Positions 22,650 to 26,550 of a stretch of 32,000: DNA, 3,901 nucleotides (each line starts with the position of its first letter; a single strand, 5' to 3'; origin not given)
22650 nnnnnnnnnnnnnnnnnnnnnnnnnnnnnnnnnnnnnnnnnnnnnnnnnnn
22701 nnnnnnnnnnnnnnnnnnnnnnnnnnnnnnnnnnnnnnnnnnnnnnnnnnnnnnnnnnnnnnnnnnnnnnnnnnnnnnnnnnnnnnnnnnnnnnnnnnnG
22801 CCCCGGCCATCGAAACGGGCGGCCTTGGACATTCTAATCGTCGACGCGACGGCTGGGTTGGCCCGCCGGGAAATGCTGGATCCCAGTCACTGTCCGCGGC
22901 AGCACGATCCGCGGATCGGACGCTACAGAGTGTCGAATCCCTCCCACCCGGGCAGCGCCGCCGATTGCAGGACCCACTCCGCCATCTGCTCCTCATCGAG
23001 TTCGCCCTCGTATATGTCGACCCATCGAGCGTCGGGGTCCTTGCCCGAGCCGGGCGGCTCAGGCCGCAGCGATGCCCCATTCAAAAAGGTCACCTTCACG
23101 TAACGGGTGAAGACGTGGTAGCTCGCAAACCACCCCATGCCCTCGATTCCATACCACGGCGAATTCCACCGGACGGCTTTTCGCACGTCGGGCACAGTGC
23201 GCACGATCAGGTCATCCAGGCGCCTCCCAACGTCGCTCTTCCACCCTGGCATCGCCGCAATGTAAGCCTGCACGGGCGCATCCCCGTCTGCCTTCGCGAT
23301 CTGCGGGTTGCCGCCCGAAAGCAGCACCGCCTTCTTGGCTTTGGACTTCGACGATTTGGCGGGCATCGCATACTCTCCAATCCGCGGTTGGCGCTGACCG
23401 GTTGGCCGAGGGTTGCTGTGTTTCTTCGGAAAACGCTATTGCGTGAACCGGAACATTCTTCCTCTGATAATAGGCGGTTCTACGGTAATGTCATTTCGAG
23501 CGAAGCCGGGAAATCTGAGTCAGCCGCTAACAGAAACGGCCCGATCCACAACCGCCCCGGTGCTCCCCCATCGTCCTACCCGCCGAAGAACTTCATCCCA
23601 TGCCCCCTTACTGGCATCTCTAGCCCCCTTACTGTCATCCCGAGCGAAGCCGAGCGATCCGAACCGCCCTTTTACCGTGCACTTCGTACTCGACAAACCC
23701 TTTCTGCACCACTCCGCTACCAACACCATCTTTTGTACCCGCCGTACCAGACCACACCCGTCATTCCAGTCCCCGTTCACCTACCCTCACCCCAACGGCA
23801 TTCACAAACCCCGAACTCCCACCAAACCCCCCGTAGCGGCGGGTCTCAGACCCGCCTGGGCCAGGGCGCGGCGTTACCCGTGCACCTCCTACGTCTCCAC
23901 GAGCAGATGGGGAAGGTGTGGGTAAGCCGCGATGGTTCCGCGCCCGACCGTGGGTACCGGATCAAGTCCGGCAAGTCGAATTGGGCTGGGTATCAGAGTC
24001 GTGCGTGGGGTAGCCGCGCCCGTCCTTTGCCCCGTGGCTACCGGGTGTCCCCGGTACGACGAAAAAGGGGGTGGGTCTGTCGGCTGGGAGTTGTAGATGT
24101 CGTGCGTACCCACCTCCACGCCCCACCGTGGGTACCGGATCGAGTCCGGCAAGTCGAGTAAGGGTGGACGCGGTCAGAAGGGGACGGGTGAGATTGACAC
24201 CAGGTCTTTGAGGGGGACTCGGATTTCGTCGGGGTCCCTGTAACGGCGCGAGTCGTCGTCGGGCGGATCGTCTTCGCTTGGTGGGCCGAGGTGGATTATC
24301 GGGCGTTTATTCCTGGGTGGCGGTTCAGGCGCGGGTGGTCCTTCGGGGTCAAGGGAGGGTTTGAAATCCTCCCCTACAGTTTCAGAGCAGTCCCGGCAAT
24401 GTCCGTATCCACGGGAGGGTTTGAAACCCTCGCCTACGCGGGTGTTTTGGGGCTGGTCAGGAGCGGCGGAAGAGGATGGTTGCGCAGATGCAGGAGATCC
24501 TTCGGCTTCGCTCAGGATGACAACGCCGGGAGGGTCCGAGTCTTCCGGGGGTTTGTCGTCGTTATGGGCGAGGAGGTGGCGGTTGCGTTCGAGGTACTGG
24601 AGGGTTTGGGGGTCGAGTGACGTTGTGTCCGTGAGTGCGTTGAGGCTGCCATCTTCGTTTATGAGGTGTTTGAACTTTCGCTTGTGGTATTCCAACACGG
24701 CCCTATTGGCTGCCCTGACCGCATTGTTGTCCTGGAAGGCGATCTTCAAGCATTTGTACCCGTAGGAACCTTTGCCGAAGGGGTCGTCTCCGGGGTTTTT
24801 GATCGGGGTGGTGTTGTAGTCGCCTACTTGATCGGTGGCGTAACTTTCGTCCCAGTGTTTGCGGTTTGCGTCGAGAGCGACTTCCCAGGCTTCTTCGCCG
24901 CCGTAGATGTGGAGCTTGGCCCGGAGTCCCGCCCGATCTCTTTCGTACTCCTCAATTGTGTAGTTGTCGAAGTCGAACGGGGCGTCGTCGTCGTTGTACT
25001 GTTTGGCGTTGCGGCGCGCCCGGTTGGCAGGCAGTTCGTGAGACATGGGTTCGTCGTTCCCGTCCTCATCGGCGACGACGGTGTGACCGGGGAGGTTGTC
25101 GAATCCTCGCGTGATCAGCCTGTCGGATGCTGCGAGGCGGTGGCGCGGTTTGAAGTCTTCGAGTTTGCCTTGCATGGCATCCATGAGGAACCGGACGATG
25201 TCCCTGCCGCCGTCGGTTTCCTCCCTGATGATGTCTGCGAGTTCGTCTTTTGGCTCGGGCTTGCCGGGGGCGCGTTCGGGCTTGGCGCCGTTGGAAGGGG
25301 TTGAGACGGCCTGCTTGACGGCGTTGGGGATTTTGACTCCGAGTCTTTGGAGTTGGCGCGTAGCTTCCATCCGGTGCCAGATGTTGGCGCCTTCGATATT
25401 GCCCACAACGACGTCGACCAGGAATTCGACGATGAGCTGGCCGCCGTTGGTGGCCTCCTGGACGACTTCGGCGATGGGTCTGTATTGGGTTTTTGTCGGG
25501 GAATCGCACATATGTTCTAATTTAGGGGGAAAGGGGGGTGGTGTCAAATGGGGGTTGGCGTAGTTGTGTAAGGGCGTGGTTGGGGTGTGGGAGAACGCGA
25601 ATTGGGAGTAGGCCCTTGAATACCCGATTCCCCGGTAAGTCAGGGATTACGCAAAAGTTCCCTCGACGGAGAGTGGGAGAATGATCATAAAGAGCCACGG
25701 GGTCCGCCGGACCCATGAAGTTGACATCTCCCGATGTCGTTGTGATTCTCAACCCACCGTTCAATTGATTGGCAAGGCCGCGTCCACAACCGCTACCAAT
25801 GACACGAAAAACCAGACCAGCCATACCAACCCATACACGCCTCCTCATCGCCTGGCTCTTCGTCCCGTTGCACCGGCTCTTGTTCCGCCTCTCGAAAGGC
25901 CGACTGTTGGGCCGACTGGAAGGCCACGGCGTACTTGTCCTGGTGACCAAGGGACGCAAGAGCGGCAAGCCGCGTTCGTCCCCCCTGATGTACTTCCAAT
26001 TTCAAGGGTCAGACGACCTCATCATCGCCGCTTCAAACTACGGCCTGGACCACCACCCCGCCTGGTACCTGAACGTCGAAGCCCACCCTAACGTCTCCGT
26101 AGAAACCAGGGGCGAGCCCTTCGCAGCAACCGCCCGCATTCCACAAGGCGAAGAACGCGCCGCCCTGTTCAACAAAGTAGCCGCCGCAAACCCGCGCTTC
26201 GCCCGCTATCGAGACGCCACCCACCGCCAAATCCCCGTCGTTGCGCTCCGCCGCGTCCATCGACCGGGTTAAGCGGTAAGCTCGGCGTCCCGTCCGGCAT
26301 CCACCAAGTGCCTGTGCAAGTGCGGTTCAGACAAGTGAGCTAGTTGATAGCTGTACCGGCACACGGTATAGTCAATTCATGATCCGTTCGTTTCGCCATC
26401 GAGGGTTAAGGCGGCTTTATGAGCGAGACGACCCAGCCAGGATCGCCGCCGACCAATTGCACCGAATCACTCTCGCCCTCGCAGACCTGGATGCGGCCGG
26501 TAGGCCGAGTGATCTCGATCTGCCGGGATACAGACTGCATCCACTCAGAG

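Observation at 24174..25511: Orphan 445-aa protein with a tandemly duplicated 46-aa module and its own strong leaderless promoter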

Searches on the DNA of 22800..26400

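Call 101: search_rna_families(source=window, start=22800, end=26400, threshold=evalue, max_evalue=1)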
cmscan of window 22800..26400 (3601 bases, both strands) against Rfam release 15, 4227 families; matches with E-value up to 1: 0.
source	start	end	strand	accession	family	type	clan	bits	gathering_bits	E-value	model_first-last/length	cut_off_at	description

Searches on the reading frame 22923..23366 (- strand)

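Call 6: search_protein_families(library=pfam, proteins=[window:22923-23366:-], max_evalue=0.1)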
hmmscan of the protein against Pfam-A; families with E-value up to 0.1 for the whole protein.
window:22923-23366:- (147 aa): 1 family
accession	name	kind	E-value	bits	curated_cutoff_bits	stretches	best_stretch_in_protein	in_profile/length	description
PF08818.16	DUF1801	-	7.3e-12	46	27.2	1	45-134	3-83/85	Domain of unknown function (DU1801)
